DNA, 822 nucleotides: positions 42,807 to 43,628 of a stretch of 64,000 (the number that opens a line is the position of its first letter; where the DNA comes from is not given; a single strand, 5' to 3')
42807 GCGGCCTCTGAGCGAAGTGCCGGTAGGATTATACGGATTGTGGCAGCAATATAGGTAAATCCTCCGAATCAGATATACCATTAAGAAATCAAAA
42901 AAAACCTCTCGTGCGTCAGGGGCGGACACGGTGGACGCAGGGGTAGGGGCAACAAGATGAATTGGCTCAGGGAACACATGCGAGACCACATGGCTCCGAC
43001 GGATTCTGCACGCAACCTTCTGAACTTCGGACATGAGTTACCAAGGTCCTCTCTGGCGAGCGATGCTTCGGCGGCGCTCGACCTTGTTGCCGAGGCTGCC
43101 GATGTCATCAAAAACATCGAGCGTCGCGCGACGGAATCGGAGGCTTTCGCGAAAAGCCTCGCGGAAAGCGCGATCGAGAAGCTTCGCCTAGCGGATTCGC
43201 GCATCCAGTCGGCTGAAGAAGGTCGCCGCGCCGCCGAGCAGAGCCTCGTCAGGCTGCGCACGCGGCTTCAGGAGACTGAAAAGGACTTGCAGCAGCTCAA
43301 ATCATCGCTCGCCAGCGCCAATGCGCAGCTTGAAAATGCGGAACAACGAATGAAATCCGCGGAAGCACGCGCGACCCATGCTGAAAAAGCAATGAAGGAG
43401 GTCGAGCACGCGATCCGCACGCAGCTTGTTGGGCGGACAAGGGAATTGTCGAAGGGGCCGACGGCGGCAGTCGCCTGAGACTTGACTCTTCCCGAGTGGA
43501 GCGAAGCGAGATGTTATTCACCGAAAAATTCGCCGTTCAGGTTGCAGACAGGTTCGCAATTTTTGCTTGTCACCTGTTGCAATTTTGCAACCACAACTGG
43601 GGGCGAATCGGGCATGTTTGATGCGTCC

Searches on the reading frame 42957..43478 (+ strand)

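Call 33: search_protein_families(library=pfam, proteins=[window:42957-43478:+], max_evalue=0.01)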
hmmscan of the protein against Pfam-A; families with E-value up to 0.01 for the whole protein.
window:42957-43478:+ (173 aa): 8 families
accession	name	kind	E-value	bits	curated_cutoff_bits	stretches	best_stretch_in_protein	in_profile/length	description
PF12795.12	MscS_porin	-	2.9e-05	24.2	34.4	1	39-155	24-138/238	Mechanosensitive ion channel porin domain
PF09325.15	Vps5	-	5.9e-05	23.2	27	1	24-157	67-197/236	Vps5 C terminal like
PF00038.26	Filament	-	0.00016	21.9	40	1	33-154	158-273/313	Intermediate filament protein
PF25762.1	HAUS1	-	0.0002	21.7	40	1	16-154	61-194/236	HAUS augmin-like complex subunit 1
PF00261.25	Tropomyosin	-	0.0005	20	38.6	1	66-153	12-106/242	Tropomyosin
PF05667.16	CCDC22_CC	-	0.00069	19.3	39.2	1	49-151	167-268/477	CCDC22 protein coiled-coil region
PF09762.14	CCDC93_CC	-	0.0018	17.8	30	1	34-150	86-207/429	CCDC93 coiled-coil domain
PF13166.12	AAA_13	-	0.0068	15.6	36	1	65-157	367-457/713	AAA domain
